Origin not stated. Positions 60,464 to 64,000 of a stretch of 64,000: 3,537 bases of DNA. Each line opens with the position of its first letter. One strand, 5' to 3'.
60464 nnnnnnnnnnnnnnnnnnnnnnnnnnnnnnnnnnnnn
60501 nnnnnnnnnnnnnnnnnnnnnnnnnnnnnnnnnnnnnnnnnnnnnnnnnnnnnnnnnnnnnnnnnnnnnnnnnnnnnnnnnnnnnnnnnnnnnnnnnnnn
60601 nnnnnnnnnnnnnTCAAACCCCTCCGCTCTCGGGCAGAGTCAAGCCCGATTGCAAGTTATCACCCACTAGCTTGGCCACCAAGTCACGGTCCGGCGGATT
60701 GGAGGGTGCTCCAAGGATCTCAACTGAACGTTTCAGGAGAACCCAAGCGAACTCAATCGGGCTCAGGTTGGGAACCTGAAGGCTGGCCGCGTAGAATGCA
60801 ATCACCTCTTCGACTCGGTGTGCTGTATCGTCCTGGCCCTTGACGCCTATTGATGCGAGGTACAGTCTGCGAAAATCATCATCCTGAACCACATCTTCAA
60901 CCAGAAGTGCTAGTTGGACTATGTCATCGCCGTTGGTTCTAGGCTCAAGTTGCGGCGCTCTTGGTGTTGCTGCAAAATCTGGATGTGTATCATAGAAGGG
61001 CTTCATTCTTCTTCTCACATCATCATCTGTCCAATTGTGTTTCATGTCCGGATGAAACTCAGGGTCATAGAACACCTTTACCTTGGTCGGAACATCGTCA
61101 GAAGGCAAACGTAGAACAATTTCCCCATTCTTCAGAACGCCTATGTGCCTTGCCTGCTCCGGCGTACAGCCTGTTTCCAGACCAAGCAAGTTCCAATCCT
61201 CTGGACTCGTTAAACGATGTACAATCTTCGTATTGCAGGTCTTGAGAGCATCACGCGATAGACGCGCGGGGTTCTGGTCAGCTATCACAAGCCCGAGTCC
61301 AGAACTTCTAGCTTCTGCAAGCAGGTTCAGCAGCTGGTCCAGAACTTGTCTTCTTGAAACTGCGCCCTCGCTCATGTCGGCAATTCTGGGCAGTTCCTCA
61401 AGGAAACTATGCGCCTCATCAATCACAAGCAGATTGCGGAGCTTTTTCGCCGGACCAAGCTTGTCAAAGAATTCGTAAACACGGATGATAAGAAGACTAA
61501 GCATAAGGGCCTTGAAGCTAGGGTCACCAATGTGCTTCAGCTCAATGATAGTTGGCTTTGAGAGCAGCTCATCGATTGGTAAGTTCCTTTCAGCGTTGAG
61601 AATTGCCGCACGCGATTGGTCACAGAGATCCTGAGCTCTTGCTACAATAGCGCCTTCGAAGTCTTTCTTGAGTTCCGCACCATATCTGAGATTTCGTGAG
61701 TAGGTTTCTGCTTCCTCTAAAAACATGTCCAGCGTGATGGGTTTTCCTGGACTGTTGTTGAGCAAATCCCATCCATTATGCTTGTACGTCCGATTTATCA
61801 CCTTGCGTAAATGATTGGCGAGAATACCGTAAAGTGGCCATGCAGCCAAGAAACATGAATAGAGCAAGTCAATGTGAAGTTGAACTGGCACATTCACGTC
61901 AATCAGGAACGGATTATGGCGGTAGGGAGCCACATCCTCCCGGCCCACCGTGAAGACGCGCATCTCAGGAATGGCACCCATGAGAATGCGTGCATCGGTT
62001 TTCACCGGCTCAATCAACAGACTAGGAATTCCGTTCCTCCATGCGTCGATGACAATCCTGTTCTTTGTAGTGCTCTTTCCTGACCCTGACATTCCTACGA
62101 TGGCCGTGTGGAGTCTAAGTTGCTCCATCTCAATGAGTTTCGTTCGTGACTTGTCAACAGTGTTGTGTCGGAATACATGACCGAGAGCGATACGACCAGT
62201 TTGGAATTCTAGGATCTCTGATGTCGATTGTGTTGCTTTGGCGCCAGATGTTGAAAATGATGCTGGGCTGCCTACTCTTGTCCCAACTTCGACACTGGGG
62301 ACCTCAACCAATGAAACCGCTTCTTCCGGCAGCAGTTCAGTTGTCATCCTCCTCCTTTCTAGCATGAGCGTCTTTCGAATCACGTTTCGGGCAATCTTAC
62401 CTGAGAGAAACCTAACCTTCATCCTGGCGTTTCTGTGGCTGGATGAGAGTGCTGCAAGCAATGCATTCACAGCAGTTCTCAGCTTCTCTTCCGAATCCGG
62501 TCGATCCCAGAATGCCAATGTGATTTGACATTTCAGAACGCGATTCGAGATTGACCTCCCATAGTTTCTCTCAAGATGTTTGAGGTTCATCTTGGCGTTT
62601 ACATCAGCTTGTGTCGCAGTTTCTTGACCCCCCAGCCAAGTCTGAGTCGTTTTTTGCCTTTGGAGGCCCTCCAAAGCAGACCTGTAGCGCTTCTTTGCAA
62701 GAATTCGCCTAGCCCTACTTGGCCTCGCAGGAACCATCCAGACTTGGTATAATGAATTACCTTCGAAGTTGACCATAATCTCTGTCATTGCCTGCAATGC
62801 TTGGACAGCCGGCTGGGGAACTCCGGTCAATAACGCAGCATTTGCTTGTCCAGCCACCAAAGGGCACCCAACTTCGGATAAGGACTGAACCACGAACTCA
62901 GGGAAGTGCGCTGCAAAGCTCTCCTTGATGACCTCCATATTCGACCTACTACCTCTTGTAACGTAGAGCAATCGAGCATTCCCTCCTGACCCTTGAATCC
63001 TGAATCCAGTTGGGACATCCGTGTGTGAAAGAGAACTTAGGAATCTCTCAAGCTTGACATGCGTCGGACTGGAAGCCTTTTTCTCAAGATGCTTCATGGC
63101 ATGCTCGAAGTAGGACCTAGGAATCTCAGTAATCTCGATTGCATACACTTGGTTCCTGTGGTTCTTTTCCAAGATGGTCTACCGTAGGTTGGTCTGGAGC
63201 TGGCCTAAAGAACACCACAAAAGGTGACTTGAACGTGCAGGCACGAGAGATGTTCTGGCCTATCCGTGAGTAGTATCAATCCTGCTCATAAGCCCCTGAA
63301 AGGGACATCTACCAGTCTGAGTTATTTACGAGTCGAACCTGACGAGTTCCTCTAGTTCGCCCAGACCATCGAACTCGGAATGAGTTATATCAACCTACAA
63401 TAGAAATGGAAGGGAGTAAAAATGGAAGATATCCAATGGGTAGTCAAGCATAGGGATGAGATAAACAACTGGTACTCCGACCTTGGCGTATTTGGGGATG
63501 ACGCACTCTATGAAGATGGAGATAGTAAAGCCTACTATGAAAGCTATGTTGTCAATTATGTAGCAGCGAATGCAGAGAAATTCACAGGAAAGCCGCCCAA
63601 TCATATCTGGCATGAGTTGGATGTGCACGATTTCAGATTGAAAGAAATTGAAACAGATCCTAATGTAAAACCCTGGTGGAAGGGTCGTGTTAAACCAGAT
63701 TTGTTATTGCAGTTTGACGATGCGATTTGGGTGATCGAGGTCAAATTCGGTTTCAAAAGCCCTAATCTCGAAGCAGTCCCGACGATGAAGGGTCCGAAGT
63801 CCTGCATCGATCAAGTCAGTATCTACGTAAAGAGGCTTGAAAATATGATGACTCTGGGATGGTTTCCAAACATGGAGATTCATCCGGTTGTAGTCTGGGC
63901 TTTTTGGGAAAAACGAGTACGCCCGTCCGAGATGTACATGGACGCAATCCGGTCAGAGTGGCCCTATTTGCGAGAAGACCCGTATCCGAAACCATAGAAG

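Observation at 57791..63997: Uncharacterised HerA-like ATPase, 902-aa charged protein and PD-(D/E)xK nuclease trio next to an intron-containing tRNA-Ala: candidate novel defence or mobile module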

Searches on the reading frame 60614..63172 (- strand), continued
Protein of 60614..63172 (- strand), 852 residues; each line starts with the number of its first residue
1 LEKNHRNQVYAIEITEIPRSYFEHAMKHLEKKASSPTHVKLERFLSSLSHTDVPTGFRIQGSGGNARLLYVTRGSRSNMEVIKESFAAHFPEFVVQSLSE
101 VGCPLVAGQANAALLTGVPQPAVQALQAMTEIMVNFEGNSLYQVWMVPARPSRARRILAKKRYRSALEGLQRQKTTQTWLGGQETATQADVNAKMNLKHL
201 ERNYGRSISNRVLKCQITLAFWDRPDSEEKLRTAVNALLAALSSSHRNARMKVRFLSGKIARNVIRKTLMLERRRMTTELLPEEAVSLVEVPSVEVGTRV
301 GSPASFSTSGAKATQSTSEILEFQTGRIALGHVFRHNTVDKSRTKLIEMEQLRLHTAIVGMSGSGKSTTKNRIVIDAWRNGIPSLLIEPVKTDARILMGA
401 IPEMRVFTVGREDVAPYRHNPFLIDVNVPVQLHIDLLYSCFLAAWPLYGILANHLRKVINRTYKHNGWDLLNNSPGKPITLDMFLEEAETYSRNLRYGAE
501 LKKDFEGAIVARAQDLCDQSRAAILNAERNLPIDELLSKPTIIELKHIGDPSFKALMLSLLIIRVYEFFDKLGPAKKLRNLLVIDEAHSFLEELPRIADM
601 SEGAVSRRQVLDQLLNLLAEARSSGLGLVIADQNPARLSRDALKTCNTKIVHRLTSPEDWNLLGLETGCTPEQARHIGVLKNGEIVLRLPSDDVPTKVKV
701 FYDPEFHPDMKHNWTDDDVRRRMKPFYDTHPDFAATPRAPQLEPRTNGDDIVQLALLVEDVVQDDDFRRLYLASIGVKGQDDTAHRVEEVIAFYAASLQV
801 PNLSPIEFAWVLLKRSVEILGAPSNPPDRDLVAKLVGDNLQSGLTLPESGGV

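Call 111: search_dna_similar(query=window:60614-63172:-, collection=plasmids, mode=protein, max_evalue=0.00001, max_rows=12)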
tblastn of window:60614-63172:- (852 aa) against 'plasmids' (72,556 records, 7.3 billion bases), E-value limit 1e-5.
Records with a match: 43; places in all: 45; records where one place covers at least 80% of the query: 0.
Best place of each record, by identity: <60% 43.
By first word of the organism name: Streptomyces 19; Lactococcus 5; Rhodococcus 2; Embleya 2; Planktothrix 1; Photobacterium 1; Anabaena 1; Nocardia 1; Acinetobacter 1; Priestia 1; and 9 more.
By predicted mobility (MOB-suite, as given by PLSDB): non-mobilizable 24; mobilizable 13; conjugative 6.
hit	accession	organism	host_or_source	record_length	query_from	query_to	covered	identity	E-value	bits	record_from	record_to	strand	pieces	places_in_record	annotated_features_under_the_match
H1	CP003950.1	Rhodococcus opacus PD630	-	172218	315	720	48%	31.7%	8e-48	192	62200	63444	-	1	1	hypothetical protein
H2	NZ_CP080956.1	Rhodococcus opacus PD630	cell culture,environmental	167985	315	720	48%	31.7%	9e-48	192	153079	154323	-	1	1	DUF87 domain-containing protein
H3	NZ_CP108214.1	Streptomyces sp. NBC_00105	-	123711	324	723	47%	32.0%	4e-51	203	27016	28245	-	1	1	DUF87 domain-containing protein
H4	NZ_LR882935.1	Planktothrix agardhii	-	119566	276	700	50%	29.8%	2e-33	147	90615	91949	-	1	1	DUF87 domain-containing protein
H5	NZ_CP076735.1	Photobacterium damselae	fish,whole organism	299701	331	761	51%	28.9%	3e-41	172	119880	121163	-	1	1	ATP-binding protein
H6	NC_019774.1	Anabaena cylindrica PCC 7122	water, most likely pond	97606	276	700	50%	28.5%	4e-32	143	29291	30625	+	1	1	DUF87 domain-containing protein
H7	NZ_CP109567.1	Nocardia sp. NBC_01377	-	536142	277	700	50%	28.6%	8e-34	148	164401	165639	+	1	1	ATP-binding protein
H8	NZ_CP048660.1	Acinetobacter piscicola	Pig,feces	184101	330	687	42%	33.4%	7e-49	196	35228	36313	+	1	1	ATP-binding protein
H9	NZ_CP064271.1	Priestia megaterium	cell culture,Zoo anteater area soil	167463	328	687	42%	32.5%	2e-42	176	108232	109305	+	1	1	hypothetical protein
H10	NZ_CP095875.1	Bacillus sp. PGP15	-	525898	254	707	53%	25.6%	2e-33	147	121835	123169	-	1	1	ATP-binding protein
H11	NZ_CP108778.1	Embleya sp. NBC_00896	-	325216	328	700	44%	30.8%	8e-45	183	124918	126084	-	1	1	DUF87 domain-containing protein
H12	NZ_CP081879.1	Exiguobacterium acetylicum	Environment,soil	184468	328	687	42%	31.2%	3e-40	169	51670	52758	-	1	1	ATP-binding protein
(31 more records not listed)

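Call 113: get_annotated_region(hit=H8, flank=5000)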
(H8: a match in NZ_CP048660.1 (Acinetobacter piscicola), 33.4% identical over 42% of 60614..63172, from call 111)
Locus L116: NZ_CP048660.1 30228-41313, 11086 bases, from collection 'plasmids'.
description: Acinetobacter piscicola strain YH12207_T plasmid pYH12207-1, complete sequence
organism: Acinetobacter piscicola (NCBI taxid 2006115)
taxonomy: Bacteria; Pseudomonadota; Gammaproteobacteria; Moraxellales; Moraxellaceae; Acinetobacter; Acinetobacter piscicola
host: -; source: Pig,feces; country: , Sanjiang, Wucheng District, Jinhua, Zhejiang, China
typing (MOB-suite, as given by PLSDB): mobilizable; relaxase MOBP,MOBP
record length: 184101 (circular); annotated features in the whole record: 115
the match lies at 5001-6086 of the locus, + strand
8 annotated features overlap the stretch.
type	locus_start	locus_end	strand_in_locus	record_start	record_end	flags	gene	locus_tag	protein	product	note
CDS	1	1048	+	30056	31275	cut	-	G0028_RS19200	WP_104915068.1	IS3 family transposase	-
CDS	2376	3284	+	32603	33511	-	-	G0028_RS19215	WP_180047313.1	WYL domain-containing protein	-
CDS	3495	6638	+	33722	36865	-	-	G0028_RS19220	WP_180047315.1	ATP-binding protein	-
CDS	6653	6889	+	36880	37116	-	-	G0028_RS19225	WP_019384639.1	hypothetical protein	-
CDS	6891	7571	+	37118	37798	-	-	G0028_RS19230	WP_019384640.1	hypothetical protein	-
CDS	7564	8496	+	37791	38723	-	-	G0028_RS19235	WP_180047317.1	hypothetical protein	-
CDS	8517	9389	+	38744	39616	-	-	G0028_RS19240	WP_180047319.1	hypothetical protein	-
CDS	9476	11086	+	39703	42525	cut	-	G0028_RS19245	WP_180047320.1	hypothetical protein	-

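Call 114: get_annotated_region(hit=H3, flank=5000)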
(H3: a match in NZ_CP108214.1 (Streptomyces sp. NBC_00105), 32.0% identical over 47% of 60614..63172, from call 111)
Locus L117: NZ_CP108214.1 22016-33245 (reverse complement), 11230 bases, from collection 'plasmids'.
description: Streptomyces sp. NBC_00105 plasmid unnamed1, complete sequence
organism: Streptomyces sp. NBC_00105 (NCBI taxid 2903622)
taxonomy: Bacteria; Actinomycetota; Actinomycetes; Kitasatosporales; Streptomycetaceae; Streptomyces; Streptomyces sp. NBC 00105
host: -; source: -; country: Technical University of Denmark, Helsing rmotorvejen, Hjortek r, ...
typing (MOB-suite, as given by PLSDB): non-mobilizable
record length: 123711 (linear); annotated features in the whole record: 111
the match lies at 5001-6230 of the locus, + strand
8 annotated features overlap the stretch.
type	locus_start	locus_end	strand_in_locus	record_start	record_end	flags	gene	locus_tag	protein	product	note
CDS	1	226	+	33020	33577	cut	-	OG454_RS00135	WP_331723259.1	hypothetical protein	-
CDS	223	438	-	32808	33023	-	-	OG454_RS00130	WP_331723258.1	DUF6207 family protein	-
CDS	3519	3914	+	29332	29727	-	-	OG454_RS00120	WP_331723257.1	hypothetical protein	-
CDS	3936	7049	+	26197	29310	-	-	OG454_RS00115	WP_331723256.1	DUF87 domain-containing protein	-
CDS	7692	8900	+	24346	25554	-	-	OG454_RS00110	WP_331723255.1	hypothetical protein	-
CDS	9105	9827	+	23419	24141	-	-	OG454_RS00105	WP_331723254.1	Ku protein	GO:0006303 - double-strand break repair via nonhomologous end joining [Evidence IEA]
CDS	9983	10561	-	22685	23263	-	-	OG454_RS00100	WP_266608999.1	ATP-binding protein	-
CDS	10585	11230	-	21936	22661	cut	-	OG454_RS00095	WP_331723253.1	class I SAM-dependent methyltransferase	-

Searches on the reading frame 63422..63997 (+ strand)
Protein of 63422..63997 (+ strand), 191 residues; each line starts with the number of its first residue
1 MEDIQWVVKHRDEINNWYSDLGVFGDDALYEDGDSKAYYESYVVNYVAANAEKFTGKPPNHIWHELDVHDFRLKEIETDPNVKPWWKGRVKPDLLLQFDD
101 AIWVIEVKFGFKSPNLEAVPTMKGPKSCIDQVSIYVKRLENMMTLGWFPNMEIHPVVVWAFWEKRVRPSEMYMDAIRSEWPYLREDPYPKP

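Call 6: search_protein_families(library=pfam, proteins=[window:63422-63997:+], max_evalue=1)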
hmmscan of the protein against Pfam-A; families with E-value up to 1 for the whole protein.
window:63422-63997:+ (191 aa): 1 family
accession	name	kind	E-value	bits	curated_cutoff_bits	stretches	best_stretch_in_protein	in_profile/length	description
PF08378.17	NERD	-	0.006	17.5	22.1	1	69-159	25-110/111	Nuclease-related domain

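Call 7: search_protein_families(library=padloc, proteins=[window:63422-63997:+], max_evalue=1)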
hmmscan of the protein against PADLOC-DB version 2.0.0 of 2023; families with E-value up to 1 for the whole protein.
window:63422-63997:+ (191 aa): 2 families
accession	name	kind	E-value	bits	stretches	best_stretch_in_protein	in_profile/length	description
PDLC01887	CARF4--CARF_PDDEXK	-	0.0028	15.2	1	46-138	146-234/285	-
PDLC04456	PDC-M15A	-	0.0033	15.2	1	73-109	67-104/260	-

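Call 8: search_protein_families(library=ncbifam, proteins=[window:63422-63997:+], max_evalue=1)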
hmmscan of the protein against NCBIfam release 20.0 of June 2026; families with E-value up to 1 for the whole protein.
window:63422-63997:+ (191 aa): 0 families

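Call 9: search_protein_families(library=phrogs, proteins=[window:63422-63997:+], max_evalue=1)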
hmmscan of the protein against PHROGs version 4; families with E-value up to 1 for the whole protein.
window:63422-63997:+ (191 aa): 2 families
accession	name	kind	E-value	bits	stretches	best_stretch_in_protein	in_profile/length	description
phrog_25622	-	unknown function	0.17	13.4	1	126-152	37-63/77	-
phrog_38100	-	unknown function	0.23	12.4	1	102-119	2-18/39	-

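Call 10: find_encoding_contigs(protein=window:63422-63997:+, flank=10000, max_places=6)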
Protein window:63422-63997:+ (191 aa): 2 contigs read that carry it; 1 place shown.
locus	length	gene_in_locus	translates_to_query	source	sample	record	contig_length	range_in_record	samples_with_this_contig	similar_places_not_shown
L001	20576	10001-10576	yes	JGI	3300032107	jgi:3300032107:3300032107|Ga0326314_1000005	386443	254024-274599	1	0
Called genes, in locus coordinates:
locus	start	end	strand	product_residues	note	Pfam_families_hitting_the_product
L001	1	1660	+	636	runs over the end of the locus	PF07650:KH_2 (faint), PF17214:KH_TffA, PF00753:Lactamase_B, PF16661:Lactamase_B_6, PF23023:Anti-Pycsar_Apyc1, PF12706:Lactamase_B_2, PF10996:Beta-Casp, PF07521:RMMBL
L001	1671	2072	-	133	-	PF04472:SepF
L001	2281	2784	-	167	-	PF01472:PUA, PF26292:PUA_elF2D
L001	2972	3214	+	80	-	PF01423:LSM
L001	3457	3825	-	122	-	-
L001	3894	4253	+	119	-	-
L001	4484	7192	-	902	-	-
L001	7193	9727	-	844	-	-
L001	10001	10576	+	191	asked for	-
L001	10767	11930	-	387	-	PF00560:LRR_1 (faint), PF13855:LRR_8, PF14580:LRR_9 (faint), PF12799:LRR_4 (weak), PF13855:LRR_8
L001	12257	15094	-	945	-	PF13191:AAA_16 (weak), PF13181:TPR_8 (faint), PF13374:TPR_10 (faint), PF24885:TPR_NPHP3 (faint), PF00515:TPR_1 (faint), PF07719:TPR_2 (faint), PF13176:TPR_7 (faint), PF13424:TPR_12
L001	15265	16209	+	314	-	-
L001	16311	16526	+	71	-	-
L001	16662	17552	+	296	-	PF22518:DUF6997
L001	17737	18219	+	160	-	-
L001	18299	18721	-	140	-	-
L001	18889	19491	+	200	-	PF13302:Acetyltransf_3, PF00583:Acetyltransf_1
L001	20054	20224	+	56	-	-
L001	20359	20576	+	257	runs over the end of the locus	PF00881:Nitroreductase, PF14512:TM1586_NiRdase (faint)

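Call 81: find_related_loci(query=window:63422-63997:+, collection=viral_contigs, flank=5000)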
Query window:63422-63997:+ (191 aa) in viral_contigs; peptide patterns used: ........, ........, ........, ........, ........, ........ (x = any residue, [..] = any of these).
5 stretches matched a pattern, but none encodes a relative of the query by tblastn (E <= 1e-3).

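Call 82: list_cluster_members(proteins=[P0001, window:63422-63997:+, P0006, P0018, P0007])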
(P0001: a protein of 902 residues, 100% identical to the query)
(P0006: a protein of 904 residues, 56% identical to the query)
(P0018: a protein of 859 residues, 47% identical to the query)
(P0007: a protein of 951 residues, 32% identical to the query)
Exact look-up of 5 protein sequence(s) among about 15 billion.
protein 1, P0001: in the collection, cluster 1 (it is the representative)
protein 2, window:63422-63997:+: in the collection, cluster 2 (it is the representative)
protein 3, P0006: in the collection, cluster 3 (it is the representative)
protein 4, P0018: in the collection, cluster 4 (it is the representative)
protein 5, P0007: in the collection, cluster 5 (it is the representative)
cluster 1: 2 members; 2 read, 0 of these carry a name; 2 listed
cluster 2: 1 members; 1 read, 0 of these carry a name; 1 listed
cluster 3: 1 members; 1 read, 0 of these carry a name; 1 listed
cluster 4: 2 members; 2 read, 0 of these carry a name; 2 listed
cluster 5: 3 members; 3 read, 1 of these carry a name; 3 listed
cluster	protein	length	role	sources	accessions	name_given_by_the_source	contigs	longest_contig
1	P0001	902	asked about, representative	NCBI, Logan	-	-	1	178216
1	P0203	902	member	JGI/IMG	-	-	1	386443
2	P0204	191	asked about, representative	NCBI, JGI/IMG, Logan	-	-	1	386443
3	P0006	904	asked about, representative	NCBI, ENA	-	-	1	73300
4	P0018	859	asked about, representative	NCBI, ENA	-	-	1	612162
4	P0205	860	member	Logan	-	-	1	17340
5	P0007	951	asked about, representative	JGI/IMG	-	hypothetical protein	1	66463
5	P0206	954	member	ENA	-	-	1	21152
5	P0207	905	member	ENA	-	-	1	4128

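Call 88: search_protein_families(library=padloc, proteins=[L001:10767-11930:-, L001:12257-15094:-, L001:15250-16209:+, L001:16662-17552:+], max_evalue=0.01)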
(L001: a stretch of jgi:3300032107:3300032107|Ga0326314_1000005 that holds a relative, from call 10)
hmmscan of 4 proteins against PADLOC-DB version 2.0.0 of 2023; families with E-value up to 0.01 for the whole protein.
L001:10767-11930:- (387 aa): 0 families

L001:12257-15094:- (945 aa): 1 family
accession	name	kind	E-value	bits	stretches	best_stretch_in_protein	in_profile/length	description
PDLC01169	TPR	-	6.7e-10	36.8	1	547-668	160-245/252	TPR repeats containing protein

L001:15250-16209:+ (319 aa): 0 families

L001:16662-17552:+ (296 aa): 0 families

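Call 89: search_protein_families(library=pfam, proteins=[L001:10767-11930:-, L001:12257-15094:-, L001:15250-16209:+, L001:16662-17552:+, L001:17737-18219:+, L001:18299-18721:-], max_evalue=0.01)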
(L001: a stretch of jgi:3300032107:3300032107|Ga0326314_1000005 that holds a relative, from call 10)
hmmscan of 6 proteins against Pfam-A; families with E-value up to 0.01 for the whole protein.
L001:10767-11930:- (387 aa): 5 families
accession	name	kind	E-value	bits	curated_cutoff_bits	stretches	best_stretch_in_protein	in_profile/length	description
PF12799.13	LRR_4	-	8.7e-19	67.6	27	4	105-145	2-42/44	Leucine Rich repeats (2 copies)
PF13855.12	LRR_8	-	1.1e-18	67.2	27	3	105-164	2-61/61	Leucine rich repeat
PF00560.39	LRR_1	-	3.2e-08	32.6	20.6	0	129-151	1-23/23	Leucine Rich Repeat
PF14580.12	LRR_9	-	4.3e-06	26.8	30.5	1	8-92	42-125/175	Leucine-rich repeat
PF23952.1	LRR_EndoS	-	0.002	18.8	27.9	1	67-138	46-116/116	Endo-beta-N-acetylglucosaminidase EndoS LRR domain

L001:12257-15094:- (945 aa): 12 families
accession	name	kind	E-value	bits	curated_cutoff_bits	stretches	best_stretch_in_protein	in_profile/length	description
PF13424.12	TPR_12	-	3.6e-30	104.4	30.1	4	536-613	3-76/77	Tetratricopeptide repeat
PF13374.12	TPR_10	-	1.4e-26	92.1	27.5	1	774-806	2-34/42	Tetratricopeptide repeat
PF07719.23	TPR_2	-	6.3e-15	54.4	27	1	585-614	4-33/34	Tetratricopeptide repeat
PF13181.12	TPR_8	-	1.5e-12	47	25.7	0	585-612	4-31/34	Tetratricopeptide repeat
PF00515.34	TPR_1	-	2.6e-12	46.4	27.8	1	585-614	4-33/34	Tetratricopeptide repeat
PF24885.1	TPR_NPHP3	-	1.6e-08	34.7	100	1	695-860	73-224/239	Nephrocystin-3 TPR domain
PF13191.12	AAA_16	-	5.2e-08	34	32.6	1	10-216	2-146/167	AAA ATPase domain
PF13176.12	TPR_7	-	3.1e-07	30.4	27.9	0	585-605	2-22/36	Tetratricopeptide repeat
PF25058.1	ARM_TT21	-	0.0004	20.8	27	0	837-899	25-91/155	Tetratricopeptide repeat protein 21 ARM repeat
PF13414.12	TPR_11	-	0.00079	19.5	26.8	0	589-611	1-23/42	TPR repeat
PF13432.12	TPR_16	-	0.00089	20.1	32.7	0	498-566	5-61/65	Tetratricopeptide repeat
PF13428.12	TPR_14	-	0.0096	17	23.5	0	541-567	6-32/44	Tetratricopeptide repeat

L001:15250-16209:+ (319 aa): 0 families

L001:16662-17552:+ (296 aa): 1 family
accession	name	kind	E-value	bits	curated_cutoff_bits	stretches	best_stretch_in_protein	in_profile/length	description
PF22518.2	DUF6997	-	1.1e-08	35.9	27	1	137-260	32-147/175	Domain of unknown function (DUF6997)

L001:17737-18219:+ (160 aa): 0 families

L001:18299-18721:- (140 aa): 0 families

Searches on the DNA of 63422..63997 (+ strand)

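Call 16: search_rna_families(source=L001, threshold=evalue, max_evalue=1)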
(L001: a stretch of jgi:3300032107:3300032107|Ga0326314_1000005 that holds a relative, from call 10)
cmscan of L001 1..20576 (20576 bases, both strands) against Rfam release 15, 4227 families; matches with E-value up to 1: 2.
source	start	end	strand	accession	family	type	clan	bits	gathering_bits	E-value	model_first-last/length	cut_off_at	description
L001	4370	4477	+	RF00023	tmRNA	Gene;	CL00001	25.1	47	1.1e-06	1-374/374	no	transfer-messenger RNA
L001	4416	4475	-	RF04354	Plastid-ycf2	Cis-reg;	-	22.9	65.7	0.98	1-75/75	no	Plastid-ycf2 5UTR RNA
